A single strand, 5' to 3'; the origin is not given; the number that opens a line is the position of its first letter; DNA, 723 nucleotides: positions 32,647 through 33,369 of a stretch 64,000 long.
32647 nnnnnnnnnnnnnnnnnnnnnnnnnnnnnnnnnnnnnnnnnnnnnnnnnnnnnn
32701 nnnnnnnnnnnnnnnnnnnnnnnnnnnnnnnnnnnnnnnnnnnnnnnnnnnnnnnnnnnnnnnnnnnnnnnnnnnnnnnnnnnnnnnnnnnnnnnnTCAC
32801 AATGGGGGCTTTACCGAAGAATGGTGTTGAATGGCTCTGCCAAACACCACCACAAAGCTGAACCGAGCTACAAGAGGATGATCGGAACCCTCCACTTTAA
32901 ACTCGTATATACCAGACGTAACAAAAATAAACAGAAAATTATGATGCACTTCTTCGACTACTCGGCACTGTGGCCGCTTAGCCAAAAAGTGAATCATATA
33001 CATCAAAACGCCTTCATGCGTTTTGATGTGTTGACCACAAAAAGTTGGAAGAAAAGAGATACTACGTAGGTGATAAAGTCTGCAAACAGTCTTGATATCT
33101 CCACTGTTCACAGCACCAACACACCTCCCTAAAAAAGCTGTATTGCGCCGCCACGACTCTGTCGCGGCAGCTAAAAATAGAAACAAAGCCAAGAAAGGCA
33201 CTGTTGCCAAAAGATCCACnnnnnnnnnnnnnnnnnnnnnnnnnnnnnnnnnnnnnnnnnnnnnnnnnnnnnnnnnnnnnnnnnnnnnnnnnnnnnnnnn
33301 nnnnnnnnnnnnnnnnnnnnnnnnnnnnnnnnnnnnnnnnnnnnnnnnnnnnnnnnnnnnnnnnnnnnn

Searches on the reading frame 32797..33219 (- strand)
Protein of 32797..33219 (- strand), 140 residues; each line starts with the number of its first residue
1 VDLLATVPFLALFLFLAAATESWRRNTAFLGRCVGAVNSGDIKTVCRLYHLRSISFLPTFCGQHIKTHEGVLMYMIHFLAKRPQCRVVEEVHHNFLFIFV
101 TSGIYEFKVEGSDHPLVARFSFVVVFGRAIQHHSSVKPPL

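Call 10: search_protein_families(library=pfam, proteins=[window:32800-33219:-], max_evalue=10)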
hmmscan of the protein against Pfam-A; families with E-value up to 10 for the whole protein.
seq(140 aa): 1 family
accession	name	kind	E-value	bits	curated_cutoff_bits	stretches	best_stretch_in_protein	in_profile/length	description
PF08332.16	CaMKII_AD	-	0.042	14.4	22.1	1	28-84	7-63/128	Calcium/calmodulin dependent protein kinase II association domain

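Call 38: search_protein_representatives(protein=window:32797-33219:-)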
Query: 140 residues. Proteins with E-value up to 0.001 (for the whole library): 106; up to 1e-10: 15; up to 1e-30: 2. The best 106 are listed.
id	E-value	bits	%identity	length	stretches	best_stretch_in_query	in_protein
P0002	3.5e-87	305.7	97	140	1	1-140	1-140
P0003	4.9e-34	133.5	32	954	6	31-138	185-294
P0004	9.0e-26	106.8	36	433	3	34-138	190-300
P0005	1.5e-18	83.4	37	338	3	43-138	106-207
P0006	8.6e-16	74.4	28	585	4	52-138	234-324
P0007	4.5e-15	72.1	39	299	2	32-138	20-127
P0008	2.4e-14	69.8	35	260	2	34-138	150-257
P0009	6.5e-14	68.4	34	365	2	35-138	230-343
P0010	8.6e-14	68.0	38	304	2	36-138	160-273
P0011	1.2e-13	67.5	30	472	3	35-138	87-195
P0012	3.9e-13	65.8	34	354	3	36-138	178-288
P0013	1.1e-12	64.4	29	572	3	35-138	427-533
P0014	3.4e-12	62.8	38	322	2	34-138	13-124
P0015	2.2e-11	60.2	33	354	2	32-138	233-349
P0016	2.5e-11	60.0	32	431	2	31-138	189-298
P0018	2.4e-10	56.8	36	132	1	31-138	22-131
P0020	1.4e-09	54.4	39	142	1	33-138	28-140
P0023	3.1e-09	53.2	40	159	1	33-138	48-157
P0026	1.2e-08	51.3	41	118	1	31-138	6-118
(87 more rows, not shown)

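Call 39: search_protein_families(library=pfam, proteins=[P0003, P0004, P0005, P0006, P0007, P0008, P0018, P0020, P0023, P0026], max_evalue=0.01)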
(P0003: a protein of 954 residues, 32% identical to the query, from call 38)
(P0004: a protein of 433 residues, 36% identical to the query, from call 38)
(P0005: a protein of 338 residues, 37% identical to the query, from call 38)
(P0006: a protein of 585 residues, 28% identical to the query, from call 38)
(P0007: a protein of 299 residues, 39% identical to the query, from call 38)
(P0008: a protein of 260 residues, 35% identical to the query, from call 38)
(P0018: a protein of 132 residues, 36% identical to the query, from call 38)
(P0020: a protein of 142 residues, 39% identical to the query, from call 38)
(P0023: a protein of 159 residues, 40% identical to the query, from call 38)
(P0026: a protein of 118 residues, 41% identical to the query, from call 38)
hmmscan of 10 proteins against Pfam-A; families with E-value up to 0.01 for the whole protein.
P0003 (954 aa): 8 families
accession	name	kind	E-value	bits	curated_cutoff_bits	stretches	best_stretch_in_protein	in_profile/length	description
PF08332.16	CaMKII_AD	-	1e-81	271.8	22.1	6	465-584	2-128/128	Calcium/calmodulin dependent protein kinase II association domain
PF13474.12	SnoaL_3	-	6.1e-48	162.6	22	6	634-747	1-119/121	SnoaL-like domain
PF14534.12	DUF4440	-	1.1e-27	97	25.2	2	469-575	2-107/107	Domain of unknown function (DUF4440)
PF12680.13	SnoaL_2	-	5.1e-16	59.6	27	1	474-573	3-99/102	SnoaL-like domain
PF13577.12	SnoaL_4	-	2.2e-12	47.5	24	0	139-159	104-124/126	SnoaL-like domain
PF15655.11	Imm-NTF2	-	9.6e-11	42.4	25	0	847-871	92-116/129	NTF2 fold immunity protein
PF24249.1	DUF7452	-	4.4e-07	30.6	28.2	0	138-168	81-111/118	Domain of unknown function (DUF7452)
PF16800.11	Endopep_inhib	-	4.3e-06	27.2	29.9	0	541-577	110-147/150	IseA DL-endopeptidase inhibitor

P0004 (433 aa): 5 families
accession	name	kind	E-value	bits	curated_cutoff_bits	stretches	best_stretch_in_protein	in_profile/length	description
PF08332.16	CaMKII_AD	-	2.1e-40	138.3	22.1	3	53-167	9-127/128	Calcium/calmodulin dependent protein kinase II association domain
PF13474.12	SnoaL_3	-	8.4e-29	100.8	22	3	52-167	4-119/121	SnoaL-like domain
PF14534.12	DUF4440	-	2.8e-24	86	25.2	3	184-291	3-107/107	Domain of unknown function (DUF4440)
PF12680.13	SnoaL_2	-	1.6e-11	45.1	27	1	320-419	2-98/102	SnoaL-like domain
PF11533.15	AtzH-like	-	0.0006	20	27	0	306-428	3-121/126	AtzH-like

P0005 (338 aa): 5 families
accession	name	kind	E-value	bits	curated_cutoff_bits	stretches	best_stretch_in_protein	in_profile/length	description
PF08332.16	CaMKII_AD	-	7.8e-33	113.8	22.1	3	226-337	9-127/128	Calcium/calmodulin dependent protein kinase II association domain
PF13474.12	SnoaL_3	-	5.6e-21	75.6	22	3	93-206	5-119/121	SnoaL-like domain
PF14534.12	DUF4440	-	1e-18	68.2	25.2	3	92-198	4-107/107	Domain of unknown function (DUF4440)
PF11533.15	AtzH-like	-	5.1e-06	26.7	27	0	214-336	4-122/126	AtzH-like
PF12680.13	SnoaL_2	-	0.00015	22.8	27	0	94-181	2-86/102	SnoaL-like domain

P0006 (585 aa): 7 families
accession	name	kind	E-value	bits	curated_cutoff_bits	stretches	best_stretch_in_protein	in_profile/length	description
PF08332.16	CaMKII_AD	-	3.7e-43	147.2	22.1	4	343-460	3-128/128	Calcium/calmodulin dependent protein kinase II association domain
PF13474.12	SnoaL_3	-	4.1e-29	101.8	22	3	345-459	1-119/121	SnoaL-like domain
PF14534.12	DUF4440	-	1.3e-21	77.4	25.2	2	475-580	2-107/107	Domain of unknown function (DUF4440)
PF12680.13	SnoaL_2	-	1.3e-19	71.1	27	1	354-449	6-99/102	SnoaL-like domain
PF13577.12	SnoaL_4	-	9.1e-06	26.1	24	0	297-317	104-124/126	SnoaL-like domain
PF15655.11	Imm-NTF2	-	0.00077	20.1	25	0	433-454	94-115/129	NTF2 fold immunity protein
PF09293.15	RNaseH_C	-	0.0047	17.7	25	0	206-279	44-115/124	T4 RNase H, C terminal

P0007 (299 aa): 4 families
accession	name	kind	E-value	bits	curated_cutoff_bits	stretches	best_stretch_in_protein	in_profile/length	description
PF08332.16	CaMKII_AD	-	2.9e-27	95.8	22.1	2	13-125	4-126/128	Calcium/calmodulin dependent protein kinase II association domain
PF13474.12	SnoaL_3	-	1.1e-15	58.4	22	2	14-125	1-118/121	SnoaL-like domain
PF14534.12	DUF4440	-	2.4e-12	47.7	25.2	2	17-113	4-102/107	Domain of unknown function (DUF4440)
PF12680.13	SnoaL_2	-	1.5e-06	29.1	27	1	20-109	3-92/102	SnoaL-like domain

P0008 (260 aa): 3 families
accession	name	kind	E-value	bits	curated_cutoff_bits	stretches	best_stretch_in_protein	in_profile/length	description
PF08332.16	CaMKII_AD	-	7e-15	55.8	22.1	2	9-120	9-128/128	Calcium/calmodulin dependent protein kinase II association domain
PF12680.13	SnoaL_2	-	1.6e-08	35.5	27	1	151-202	6-55/102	SnoaL-like domain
PF14534.12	DUF4440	-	0.0016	19.3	25.2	0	146-242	5-98/107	Domain of unknown function (DUF4440)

P0018 (132 aa): 4 families
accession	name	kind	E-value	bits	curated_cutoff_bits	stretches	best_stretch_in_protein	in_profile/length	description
PF08332.16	CaMKII_AD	-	1.4e-07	32.1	22.1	1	21-131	9-128/128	Calcium/calmodulin dependent protein kinase II association domain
PF13474.12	SnoaL_3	-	5.1e-07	30.5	22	1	17-129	1-118/121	SnoaL-like domain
PF12680.13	SnoaL_2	-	9.2e-05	23.4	27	1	23-76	3-54/102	SnoaL-like domain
PF14534.12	DUF4440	-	0.0053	17.6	25.2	1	20-98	4-79/107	Domain of unknown function (DUF4440)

P0020 (142 aa): 4 families
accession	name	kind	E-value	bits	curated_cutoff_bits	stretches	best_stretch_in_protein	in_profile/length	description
PF08332.16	CaMKII_AD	-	2.4e-15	57.3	22.1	1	27-140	11-128/128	Calcium/calmodulin dependent protein kinase II association domain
PF14534.12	DUF4440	-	7.1e-06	26.9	25.2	1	28-125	8-102/107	Domain of unknown function (DUF4440)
PF13474.12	SnoaL_3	-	7.2e-06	26.8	22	1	25-138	5-118/121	SnoaL-like domain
PF12680.13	SnoaL_2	-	0.00027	21.9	27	1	28-77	4-51/102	SnoaL-like domain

P0023 (159 aa): 4 families
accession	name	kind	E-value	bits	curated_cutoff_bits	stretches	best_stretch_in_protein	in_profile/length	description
PF08332.16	CaMKII_AD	-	4.5e-11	43.4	22.1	1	43-157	7-128/128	Calcium/calmodulin dependent protein kinase II association domain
PF14534.12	DUF4440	-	4.8e-07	30.6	25.2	1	43-146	3-105/107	Domain of unknown function (DUF4440)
PF13474.12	SnoaL_3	-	4.9e-07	30.6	22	1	43-154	3-117/121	SnoaL-like domain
PF12680.13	SnoaL_2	-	6.4e-07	30.3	27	1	46-100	2-54/102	SnoaL-like domain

P0026 (118 aa): 4 families
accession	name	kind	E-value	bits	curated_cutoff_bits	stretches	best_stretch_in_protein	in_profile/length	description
PF08332.16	CaMKII_AD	-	1.1e-12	48.6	22.1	1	3-118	7-128/128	Calcium/calmodulin dependent protein kinase II association domain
PF13474.12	SnoaL_3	-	1.7e-08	35.2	22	1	2-116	2-118/121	SnoaL-like domain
PF14534.12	DUF4440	-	6.9e-08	33.3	25.2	1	3-109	3-107/107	Domain of unknown function (DUF4440)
PF12680.13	SnoaL_2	-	1.2e-06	29.5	27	1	6-107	2-99/102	SnoaL-like domain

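Call 43: find_homologous_proteins(query=window:32797-33219:-, max_evalue=0.001)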
Query window:32797-33219:- (140 aa): 2 proteins with E <= 0.001 among 21 candidates.
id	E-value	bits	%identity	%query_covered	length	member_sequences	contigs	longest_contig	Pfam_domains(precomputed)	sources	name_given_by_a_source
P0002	1.1e-86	306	97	100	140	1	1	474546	-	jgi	-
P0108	1.8e-5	43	38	79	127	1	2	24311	PF08332.17,PF13474.13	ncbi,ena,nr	ncbi:MAG: DUF4440 domain-containing protein [Ignavibacteriaceae bacterium]|nr:DUF4440 domain-contain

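Call 79: find_encoding_contigs(protein=P0026, flank=3000, max_places=4)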
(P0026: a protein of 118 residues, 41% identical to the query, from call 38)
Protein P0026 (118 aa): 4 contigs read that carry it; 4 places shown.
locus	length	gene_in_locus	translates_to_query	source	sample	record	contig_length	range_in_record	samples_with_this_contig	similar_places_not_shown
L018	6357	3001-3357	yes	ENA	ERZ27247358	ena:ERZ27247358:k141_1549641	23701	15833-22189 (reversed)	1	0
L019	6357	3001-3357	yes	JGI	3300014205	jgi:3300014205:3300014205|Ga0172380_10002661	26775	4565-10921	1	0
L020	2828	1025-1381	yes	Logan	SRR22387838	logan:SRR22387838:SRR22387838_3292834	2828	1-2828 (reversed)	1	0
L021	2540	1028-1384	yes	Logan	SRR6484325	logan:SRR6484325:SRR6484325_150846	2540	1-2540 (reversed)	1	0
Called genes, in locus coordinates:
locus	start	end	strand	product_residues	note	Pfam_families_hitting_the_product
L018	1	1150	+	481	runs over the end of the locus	PF00361:Proton_antipo_M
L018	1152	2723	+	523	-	PF00329:Complex1_30kDa, PF00346:Complex1_49kDa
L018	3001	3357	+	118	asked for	PF08332:CaMKII_AD, PF13474:SnoaL_3, PF14534:DUF4440, PF12680:SnoaL_2 (weak)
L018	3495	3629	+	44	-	-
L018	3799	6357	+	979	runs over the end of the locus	PF00580:UvrD-helicase, PF01443:Viral_helicase1 (faint), PF13245:AAA_19, PF13604:AAA_30 (faint), PF13361:UvrD_C, PF13538:UvrD_C_2 (faint), PF12705:PDDEXK_1, PF01930:Cas_Cas4 (weak)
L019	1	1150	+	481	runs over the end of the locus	PF00361:Proton_antipo_M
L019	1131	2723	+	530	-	PF00329:Complex1_30kDa, PF00346:Complex1_49kDa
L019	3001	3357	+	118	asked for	PF08332:CaMKII_AD, PF13474:SnoaL_3, PF14534:DUF4440, PF12680:SnoaL_2 (weak)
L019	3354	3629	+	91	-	-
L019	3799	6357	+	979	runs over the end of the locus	PF00580:UvrD-helicase, PF01443:Viral_helicase1 (faint), PF13245:AAA_19, PF13604:AAA_30 (faint), PF13361:UvrD_C, PF13538:UvrD_C_2 (faint), PF12705:PDDEXK_1, PF01930:Cas_Cas4 (weak)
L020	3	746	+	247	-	?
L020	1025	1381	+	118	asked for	PF08332:CaMKII_AD, PF13474:SnoaL_3, PF14534:DUF4440, PF12680:SnoaL_2 (weak)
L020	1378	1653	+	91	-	-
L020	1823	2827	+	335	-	?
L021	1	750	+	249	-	?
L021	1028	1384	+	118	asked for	PF08332:CaMKII_AD, PF13474:SnoaL_3, PF14534:DUF4440, PF12680:SnoaL_2 (weak)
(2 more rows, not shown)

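Call 89: search_solved_structures(query=A6, max_evalue=0.01)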
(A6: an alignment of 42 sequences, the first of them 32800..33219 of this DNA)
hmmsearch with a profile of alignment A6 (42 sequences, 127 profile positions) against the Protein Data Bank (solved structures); distinct sequences matched with E-value up to 0.01: 42.
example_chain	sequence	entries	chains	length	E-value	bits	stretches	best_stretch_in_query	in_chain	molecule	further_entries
3h51_A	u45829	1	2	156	1.9e-39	138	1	5-126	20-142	Putative calcium/calmodulin dependent protein kinase II association domain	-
7c5x_A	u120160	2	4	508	1.4e-15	60.8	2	74-123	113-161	iota-carbonic anhydrase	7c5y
7urw_G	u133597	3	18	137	1.6e-07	34.8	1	3-125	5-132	Calcium/calmodulin-dependent protein kinase type II subunit beta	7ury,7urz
2ux0_A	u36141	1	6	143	7e-07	32.7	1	4-126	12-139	CALCIUM-CALMODULIN DEPENDENT PROTEIN KINASE (CAM KINASE) II GAMMA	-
5ig3_A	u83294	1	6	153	1.6e-06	31.6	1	2-125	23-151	Calcium/calmodulin-dependent protein kinase type II subunit alpha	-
1hkx_A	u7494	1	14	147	1.9e-06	31.4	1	4-125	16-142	CALCIUM/CALMODULIN-DEPENDENT PROTEIN KINASE TYPE II ALPHA CHAIN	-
2f86_B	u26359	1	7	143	2e-05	28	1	4-126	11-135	Hypothetical protein K11E8.1d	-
8t17_A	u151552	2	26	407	2e-05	28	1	4-125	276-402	Venus-tagged CaMKII Beta Association Domain | Venus-tagged CaMKII Alpha Association Domain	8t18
8t6k_A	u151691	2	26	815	2.2e-05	27.9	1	4-125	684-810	Venus-tagged CaMKII Beta Holoenzyme mutant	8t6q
6w4o_A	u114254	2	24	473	2.5e-05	27.7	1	4-125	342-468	Calcium/calmodulin-dependent protein kinase type II subunit alpha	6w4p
3soa_A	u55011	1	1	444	2.5e-05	27.7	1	4-125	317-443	Calcium/calmodulin-dependent protein kinase type II subunit alpha with a beta 7 linker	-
6w4o_O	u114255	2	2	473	2.6e-05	27.7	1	4-125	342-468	Calcium/calmodulin-dependent protein kinase type II subunit alpha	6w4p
2w2c_A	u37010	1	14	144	2.9e-05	27.5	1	4-126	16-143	CALCIUM/CALMODULIN-DEPENDENT PROTEIN KINASE TYPE II DELTA CHAIN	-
8syg_B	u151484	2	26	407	4e-05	27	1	4-125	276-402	Venus-tagged CaMKII Alpha Association Domain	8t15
6uae_A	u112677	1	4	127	4.4e-05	26.9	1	1-88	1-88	Ketosteroid isomerase with designed loop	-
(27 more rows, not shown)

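Call 91: search_solved_structures(query=window:32800-33219:-, max_evalue=1, show_alignments=3)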
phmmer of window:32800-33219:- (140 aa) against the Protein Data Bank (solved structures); distinct sequences matched with E-value up to 1: 1.
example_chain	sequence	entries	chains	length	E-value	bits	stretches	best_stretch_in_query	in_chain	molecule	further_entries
9vfj_4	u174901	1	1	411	0.85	12.9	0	12-29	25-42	LHCI-4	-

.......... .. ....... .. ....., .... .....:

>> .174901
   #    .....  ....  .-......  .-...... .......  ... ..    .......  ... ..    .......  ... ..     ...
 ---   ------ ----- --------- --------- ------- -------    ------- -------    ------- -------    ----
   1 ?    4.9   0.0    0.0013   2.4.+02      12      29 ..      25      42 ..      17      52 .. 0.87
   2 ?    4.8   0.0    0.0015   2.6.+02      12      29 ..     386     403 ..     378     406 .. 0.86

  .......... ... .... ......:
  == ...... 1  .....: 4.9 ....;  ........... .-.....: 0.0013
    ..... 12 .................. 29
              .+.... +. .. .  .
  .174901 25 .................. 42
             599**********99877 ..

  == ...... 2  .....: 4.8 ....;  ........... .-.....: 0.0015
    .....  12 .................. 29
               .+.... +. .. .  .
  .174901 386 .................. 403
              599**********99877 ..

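Call 95: search_solved_structures(query=A6, max_evalue=1e-10, show_alignments=2)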
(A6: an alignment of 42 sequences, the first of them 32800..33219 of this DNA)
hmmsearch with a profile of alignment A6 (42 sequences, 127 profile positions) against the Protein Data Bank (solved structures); distinct sequences matched with E-value up to 1e-10: 2.
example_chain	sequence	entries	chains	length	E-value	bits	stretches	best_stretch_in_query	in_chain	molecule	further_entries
3h51_A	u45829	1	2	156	1.9e-39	138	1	5-126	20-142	Putative calcium/calmodulin dependent protein kinase II association domain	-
7c5x_A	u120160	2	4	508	1.4e-15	60.8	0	74-123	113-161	iota-carbonic anhydrase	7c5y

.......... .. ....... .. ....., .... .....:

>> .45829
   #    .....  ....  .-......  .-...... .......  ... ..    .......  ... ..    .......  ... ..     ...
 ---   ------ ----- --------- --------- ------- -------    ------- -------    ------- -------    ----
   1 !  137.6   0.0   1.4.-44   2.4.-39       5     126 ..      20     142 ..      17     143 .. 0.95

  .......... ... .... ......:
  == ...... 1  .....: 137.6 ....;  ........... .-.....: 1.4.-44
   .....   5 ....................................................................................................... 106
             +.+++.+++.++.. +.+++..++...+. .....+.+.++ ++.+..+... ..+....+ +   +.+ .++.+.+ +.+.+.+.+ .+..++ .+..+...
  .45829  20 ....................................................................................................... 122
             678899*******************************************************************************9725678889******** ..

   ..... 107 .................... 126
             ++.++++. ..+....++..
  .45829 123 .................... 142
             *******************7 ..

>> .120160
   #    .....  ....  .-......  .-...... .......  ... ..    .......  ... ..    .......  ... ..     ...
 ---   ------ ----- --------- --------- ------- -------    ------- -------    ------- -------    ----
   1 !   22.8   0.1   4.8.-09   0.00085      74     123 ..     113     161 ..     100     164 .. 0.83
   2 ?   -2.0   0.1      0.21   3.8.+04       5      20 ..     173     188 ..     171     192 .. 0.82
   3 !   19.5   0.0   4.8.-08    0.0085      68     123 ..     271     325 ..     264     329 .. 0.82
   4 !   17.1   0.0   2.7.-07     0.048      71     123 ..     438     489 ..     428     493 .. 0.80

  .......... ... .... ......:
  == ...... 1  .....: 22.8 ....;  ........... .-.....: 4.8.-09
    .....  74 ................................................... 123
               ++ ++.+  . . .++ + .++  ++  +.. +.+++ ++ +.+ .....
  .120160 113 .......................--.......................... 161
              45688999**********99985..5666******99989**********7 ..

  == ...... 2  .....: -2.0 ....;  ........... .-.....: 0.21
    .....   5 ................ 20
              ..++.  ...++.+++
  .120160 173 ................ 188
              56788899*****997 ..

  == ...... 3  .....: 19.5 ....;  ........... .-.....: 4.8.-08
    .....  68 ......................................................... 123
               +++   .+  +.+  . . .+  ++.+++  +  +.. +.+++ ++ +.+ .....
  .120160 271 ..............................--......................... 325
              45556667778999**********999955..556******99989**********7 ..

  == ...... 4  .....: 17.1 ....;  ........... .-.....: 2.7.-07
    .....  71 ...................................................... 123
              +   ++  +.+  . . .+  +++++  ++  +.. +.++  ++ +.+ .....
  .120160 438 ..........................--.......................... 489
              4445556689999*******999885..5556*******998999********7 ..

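Call 101: search_protein_families(library=ncbifam, proteins=[window:32800-33219:-, P0026], max_evalue=1)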
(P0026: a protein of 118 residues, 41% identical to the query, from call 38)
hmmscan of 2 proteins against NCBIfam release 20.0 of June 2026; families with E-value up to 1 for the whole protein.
window:32800-33219:- (140 aa): 0 families

P0026 (118 aa): 2 families
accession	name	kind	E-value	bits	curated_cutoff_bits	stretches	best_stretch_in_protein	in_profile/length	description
TIGR02246.1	TIGR02246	subfamily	2.5e-10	40.4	33.95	1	3-116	8-125/128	SgcJ/EcaC family oxidoreductase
TIGR02096.1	TIGR02096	subfamily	0.019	15.3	97.1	1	2-43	1-42/129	ketosteroid isomerase-related protein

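Call 102: search_protein_families(library=padloc, proteins=[window:32800-33219:-], max_evalue=1)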
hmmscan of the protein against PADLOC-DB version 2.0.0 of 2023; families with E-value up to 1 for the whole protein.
window:32800-33219:- (140 aa): 0 families

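Call 105: predict_structure(alignment_id=A7)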
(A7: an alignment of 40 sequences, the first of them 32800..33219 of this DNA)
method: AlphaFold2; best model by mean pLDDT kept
length: 140 residues; sequences in the alignment: 40
mean_pLDDT: 94.4   pTM: 0.84
mean pLDDT of the five models: 94.4, 93.7, 92.5, 92.5, 92.2
residues with pLDDT >= 90: 126; 70-90: 12; 50-70: 2; < 50: 0
segments of 3 or more residues with pLDDT < 50: none
pLDDT, mean of each block of 10 residues (from residue 1): 78 92 93 98 98 96 96 97 98 94 96 95 97 94
secondary structure, 60 per line:
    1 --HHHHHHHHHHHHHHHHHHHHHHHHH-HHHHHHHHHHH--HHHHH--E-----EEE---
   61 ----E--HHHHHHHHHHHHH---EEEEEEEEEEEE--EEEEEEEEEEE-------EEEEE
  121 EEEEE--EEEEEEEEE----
elements in order: H3-27 H29-39 H42-46 E55-57 H68-80 E84-95 E98-108 E116-125 E128-136

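Call 107: fold_search(model_id=the predicted structure, library=pdb)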
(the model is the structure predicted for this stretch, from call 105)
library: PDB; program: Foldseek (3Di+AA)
matches with E <= 10: 1192; with E <= 0.001: 629
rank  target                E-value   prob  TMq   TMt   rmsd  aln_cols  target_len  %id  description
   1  3h51_A                2.4e-09  1.00  0.73  0.72   2.1       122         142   25  Crystal structure of Putative calcium/calmodulin dependent protein kinase II association domain (NP_636218.1) from XAN (released 2009-05-05)
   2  3h51_B                2.6e-09  1.00  0.73  0.73   2.1       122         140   25  Crystal structure of Putative calcium/calmodulin dependent protein kinase II association domain (NP_636218.1) from XAN (released 2009-05-05)
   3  6uad                  2.4e-07  1.00  0.66  0.75   2.8       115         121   16  Ketosteroid isomerase (C. testosteroni) with truncated & designed loop for precise positioning of a catalytic E38 (released 2020-09-16)
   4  9qzd_A                6.8e-07  1.00  0.60  0.67   3.1       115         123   11  de novo NTF2-like protein (released 2025-10-22)
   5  8qx7_B                7.2e-07  1.00  0.68  0.75   1.9       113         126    8  Apo-C-Terminal Domain Homolog of the Orange Carotenoid Protein from Anabaena at a resolution of 1.95 Angstroms (released 2024-04-03)
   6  6s5l_D                8.1e-07  1.00  0.67  0.72   2.1       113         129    8  Anabaena Apo-C-Terminal Domain Homolog Of The Orange Carotenoid Protein In Native Conditions (released 2020-05-13)
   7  5bvb_B                9.2e-07  1.00  0.61  0.67   3.0       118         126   14  Engineered Digoxigenin binder DIG5.1a (released 2015-10-28)
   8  1z1s                  9.2e-07  1.00  0.60  0.62   3.4       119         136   13  Crystal Structure of Putative Isomerase PA3332 from Pseudomonas aeruginosa (released 2005-04-19)
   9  5trv                  9.8e-07  1.00  0.59  0.69   3.4       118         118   14  Crystal structure of a de novo designed protein with curved beta-sheet (released 2017-01-25)
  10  3ov4_B                1.0e-06  1.00  0.65  0.73   2.8       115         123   13  Crystal Structure of Ketosteroid Isomerase P39GV40GS42G from Pseudomonas Testosteroni (tKSI) bound to Equilenin (released 2011-10-26)
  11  6uae_D                1.0e-06  1.00  0.64  0.72   2.9       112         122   13  Ketosteroid isomerase (C. testosteroni) with truncated & designed loop for precise positioning of a catalytic E38 (released 2020-09-16)
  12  6fej_B                1.4e-06  1.00  0.67  0.78   2.5       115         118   10  Anabaena Apo-C-Terminal Domain Homolog Protein (released 2018-07-18)
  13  6s5l_L                1.5e-06  1.00  0.67  0.74   2.1       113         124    8  Anabaena Apo-C-Terminal Domain Homolog Of The Orange Carotenoid Protein In Native Conditions (released 2020-05-13)
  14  9r84_B                1.5e-06  1.00  0.67  0.76   2.1       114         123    9  The C103F Mutant of Apo-C-Terminal Domain Homolog of the Orange Carotenoid Protein (CTDH) from Anabaena (released 2025-08-06)
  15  4j8t_A                1.5e-06  1.00  0.63  0.68   3.1       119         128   13  Engineered Digoxigenin binder DIG10.2 (released 2013-06-26)
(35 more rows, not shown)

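Call 110: search_protein_families(library=pfam, proteins=[L019:3495-3626:+], max_evalue=1)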
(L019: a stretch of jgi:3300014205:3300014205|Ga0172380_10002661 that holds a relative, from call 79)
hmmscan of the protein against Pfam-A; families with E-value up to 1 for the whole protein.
L019:3495-3626:+ (44 aa): 1 family
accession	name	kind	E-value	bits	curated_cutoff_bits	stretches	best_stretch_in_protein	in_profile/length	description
PF25616.1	PhiKZ_gp35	-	0.13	11.7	35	1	4-36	100-131/271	Bacteriophage PhiKZ capsid decoration protein gp35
